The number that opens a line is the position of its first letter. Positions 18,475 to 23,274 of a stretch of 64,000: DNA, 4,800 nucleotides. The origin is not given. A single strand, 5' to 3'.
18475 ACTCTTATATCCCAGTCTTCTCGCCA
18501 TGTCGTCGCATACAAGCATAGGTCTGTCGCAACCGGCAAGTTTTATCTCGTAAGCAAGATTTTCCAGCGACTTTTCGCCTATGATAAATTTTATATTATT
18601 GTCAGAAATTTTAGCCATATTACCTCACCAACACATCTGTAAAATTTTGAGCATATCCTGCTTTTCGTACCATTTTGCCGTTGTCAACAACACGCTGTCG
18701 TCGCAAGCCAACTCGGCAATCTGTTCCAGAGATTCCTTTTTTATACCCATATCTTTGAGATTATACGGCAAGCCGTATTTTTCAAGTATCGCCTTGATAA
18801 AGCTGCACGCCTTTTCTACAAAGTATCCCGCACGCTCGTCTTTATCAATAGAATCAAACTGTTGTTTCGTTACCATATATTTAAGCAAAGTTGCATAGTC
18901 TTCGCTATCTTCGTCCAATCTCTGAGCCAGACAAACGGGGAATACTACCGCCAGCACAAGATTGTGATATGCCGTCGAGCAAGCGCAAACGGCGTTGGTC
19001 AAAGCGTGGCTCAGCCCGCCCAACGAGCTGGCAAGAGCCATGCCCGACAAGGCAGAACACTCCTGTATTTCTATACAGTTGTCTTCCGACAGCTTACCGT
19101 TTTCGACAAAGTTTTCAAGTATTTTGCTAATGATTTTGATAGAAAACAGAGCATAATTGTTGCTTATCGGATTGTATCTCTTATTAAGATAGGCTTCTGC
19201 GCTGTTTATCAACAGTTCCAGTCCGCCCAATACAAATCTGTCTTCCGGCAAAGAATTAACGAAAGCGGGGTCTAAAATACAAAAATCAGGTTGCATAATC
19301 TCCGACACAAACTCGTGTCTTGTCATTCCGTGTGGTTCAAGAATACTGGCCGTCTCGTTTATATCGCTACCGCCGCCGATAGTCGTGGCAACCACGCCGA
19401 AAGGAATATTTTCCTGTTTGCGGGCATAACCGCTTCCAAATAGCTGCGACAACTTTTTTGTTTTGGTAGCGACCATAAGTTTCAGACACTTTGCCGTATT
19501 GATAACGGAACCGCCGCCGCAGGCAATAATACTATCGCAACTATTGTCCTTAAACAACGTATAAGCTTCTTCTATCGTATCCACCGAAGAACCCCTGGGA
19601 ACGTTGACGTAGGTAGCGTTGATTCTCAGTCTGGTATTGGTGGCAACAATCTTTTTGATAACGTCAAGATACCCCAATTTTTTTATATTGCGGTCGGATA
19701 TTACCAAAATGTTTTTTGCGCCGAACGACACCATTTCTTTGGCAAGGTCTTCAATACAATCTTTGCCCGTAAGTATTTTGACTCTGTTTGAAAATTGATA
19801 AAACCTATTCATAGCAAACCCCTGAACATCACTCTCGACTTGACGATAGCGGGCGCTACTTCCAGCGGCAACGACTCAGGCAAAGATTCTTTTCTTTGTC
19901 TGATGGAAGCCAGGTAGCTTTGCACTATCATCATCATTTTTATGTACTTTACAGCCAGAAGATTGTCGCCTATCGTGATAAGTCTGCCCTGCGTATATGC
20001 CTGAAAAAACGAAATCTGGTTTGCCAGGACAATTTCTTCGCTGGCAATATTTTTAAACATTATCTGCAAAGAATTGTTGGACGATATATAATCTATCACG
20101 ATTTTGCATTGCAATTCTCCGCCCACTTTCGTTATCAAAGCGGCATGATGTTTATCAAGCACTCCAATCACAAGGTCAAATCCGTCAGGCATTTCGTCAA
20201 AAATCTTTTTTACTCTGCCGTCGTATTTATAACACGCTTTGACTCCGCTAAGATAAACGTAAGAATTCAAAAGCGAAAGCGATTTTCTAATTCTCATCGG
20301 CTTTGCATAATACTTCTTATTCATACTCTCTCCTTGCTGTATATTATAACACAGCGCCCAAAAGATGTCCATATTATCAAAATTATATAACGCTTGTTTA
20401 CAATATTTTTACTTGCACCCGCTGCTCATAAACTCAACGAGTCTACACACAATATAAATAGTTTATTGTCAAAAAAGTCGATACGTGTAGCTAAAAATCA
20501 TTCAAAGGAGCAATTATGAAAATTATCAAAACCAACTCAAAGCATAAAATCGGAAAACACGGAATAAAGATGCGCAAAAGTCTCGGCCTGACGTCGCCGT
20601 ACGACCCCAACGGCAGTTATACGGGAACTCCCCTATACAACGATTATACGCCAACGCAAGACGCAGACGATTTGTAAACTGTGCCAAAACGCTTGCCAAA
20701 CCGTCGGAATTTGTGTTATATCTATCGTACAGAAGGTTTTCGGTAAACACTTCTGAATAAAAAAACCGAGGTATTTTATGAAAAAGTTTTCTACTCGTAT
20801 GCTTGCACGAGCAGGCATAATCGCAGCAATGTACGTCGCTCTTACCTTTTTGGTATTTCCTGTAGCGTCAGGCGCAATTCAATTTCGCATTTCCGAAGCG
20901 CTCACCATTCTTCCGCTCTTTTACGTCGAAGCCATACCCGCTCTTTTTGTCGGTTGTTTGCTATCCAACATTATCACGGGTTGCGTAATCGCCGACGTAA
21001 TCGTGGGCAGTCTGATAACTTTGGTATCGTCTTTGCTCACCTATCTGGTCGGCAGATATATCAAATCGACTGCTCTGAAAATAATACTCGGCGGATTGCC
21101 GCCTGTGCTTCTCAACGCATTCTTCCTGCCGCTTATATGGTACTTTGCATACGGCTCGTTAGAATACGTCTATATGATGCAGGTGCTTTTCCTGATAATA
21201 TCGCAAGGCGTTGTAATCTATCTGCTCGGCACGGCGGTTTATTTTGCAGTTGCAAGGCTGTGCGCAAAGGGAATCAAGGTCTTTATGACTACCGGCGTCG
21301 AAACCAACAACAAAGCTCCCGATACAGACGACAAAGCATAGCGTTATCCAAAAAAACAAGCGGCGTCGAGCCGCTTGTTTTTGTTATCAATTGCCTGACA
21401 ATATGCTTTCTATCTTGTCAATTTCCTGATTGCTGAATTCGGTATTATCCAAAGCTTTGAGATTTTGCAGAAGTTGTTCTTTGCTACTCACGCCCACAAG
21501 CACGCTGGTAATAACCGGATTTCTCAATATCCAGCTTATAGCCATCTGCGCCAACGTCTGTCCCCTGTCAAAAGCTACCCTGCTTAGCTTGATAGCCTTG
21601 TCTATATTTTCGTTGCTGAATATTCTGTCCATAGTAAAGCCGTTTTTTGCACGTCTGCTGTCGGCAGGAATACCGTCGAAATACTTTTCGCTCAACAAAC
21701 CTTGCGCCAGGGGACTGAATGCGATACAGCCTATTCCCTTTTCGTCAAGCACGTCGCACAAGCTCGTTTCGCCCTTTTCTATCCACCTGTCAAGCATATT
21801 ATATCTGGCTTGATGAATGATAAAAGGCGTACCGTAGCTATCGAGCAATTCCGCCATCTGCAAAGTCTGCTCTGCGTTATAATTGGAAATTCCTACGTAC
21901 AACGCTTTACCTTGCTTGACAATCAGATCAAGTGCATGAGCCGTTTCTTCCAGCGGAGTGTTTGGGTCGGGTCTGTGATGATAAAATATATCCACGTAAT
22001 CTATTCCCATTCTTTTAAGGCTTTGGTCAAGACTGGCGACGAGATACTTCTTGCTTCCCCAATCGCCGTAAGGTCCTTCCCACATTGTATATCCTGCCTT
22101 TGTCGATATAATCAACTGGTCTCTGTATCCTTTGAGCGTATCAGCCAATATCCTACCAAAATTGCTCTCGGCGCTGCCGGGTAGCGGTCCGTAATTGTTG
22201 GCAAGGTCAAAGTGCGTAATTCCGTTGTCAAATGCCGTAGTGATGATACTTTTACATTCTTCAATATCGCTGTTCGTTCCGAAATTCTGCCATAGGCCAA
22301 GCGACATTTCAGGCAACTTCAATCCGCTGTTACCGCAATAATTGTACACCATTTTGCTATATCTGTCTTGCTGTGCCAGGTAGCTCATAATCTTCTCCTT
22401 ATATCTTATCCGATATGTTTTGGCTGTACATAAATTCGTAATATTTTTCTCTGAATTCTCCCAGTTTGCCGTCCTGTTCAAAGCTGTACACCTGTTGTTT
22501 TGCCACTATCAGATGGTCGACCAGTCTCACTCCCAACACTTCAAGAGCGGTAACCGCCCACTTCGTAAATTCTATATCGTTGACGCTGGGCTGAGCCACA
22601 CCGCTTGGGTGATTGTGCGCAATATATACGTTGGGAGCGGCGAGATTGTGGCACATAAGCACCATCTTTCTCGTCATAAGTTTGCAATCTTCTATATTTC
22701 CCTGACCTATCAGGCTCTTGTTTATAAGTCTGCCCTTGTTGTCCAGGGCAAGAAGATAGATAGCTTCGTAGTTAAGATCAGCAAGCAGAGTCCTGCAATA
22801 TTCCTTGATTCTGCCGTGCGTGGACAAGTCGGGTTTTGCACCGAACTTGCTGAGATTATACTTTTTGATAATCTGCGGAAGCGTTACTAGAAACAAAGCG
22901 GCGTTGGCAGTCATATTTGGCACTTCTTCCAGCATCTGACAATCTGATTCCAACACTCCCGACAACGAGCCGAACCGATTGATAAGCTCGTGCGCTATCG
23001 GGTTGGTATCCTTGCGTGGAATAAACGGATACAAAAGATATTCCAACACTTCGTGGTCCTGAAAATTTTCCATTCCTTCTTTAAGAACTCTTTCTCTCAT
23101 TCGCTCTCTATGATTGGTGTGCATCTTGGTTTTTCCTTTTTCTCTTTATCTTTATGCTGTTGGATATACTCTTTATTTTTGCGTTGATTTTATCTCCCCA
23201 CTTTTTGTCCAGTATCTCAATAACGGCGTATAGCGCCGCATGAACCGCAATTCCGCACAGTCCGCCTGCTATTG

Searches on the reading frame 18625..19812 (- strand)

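Call 42: search_protein_families(library=pfam, proteins=[window:18625-19812:-], max_evalue=0.0001)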
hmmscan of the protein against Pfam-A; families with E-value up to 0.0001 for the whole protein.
window:18625-19812:- (395 aa): 3 families
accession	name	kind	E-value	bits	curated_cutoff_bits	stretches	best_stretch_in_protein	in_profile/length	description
PF00465.25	Fe-ADH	-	3.7e-31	108.4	31.3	1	12-182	3-168/168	Iron-containing alcohol dehydrogenase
PF25137.1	ADH_Fe_C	-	2.2e-21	76.9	27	1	194-393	2-192/194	Fe-containing alcohol dehydrogenase family, C-terminal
PF13685.12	Fe-ADH_2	-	7.7e-06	26.4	28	1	16-110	3-93/149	Iron-containing alcohol dehydrogenase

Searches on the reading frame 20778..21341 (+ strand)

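Call 42: search_protein_families(library=pfam, proteins=[window:20778-21341:+], max_evalue=0.0001)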
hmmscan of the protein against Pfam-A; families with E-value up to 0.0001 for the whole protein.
window:20778-21341:+ (187 aa): 1 family
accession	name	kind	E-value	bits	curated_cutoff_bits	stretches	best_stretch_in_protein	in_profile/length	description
PF06177.16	QueT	-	2.4e-32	112.6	33.7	1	9-159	1-140/141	QueT transporter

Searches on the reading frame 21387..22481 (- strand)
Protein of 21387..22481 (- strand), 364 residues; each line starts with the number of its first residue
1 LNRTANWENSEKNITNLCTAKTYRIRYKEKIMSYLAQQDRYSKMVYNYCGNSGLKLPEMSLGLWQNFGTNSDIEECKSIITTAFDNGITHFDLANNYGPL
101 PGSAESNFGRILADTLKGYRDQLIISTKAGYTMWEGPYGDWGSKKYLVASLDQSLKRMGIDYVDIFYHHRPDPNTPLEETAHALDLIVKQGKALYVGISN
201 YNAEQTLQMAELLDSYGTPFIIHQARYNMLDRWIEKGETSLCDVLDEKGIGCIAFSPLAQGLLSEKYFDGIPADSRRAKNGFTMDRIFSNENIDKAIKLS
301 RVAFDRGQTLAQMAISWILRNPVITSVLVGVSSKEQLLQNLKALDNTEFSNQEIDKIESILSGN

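Call 42: search_protein_families(library=pfam, proteins=[window:21387-22481:-], max_evalue=0.0001)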
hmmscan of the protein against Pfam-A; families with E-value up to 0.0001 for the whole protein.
window:21387-22481:- (364 aa): 1 family
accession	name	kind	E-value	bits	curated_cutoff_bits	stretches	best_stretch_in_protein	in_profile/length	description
PF00248.27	Aldo_ket_red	-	7e-71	239.1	24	1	58-360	1-289/291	Aldo/keto reductase family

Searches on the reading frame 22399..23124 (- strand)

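Call 42: search_protein_families(library=pfam, proteins=[window:22399-23124:-], max_evalue=0.0001)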
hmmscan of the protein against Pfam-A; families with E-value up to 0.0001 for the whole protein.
window:22399-23124:- (241 aa): 1 family
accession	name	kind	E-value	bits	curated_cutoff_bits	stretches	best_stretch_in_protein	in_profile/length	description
PF04002.20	RadC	-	2.3e-29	102.2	22.1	1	104-219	5-120/121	RadC-like JAB domain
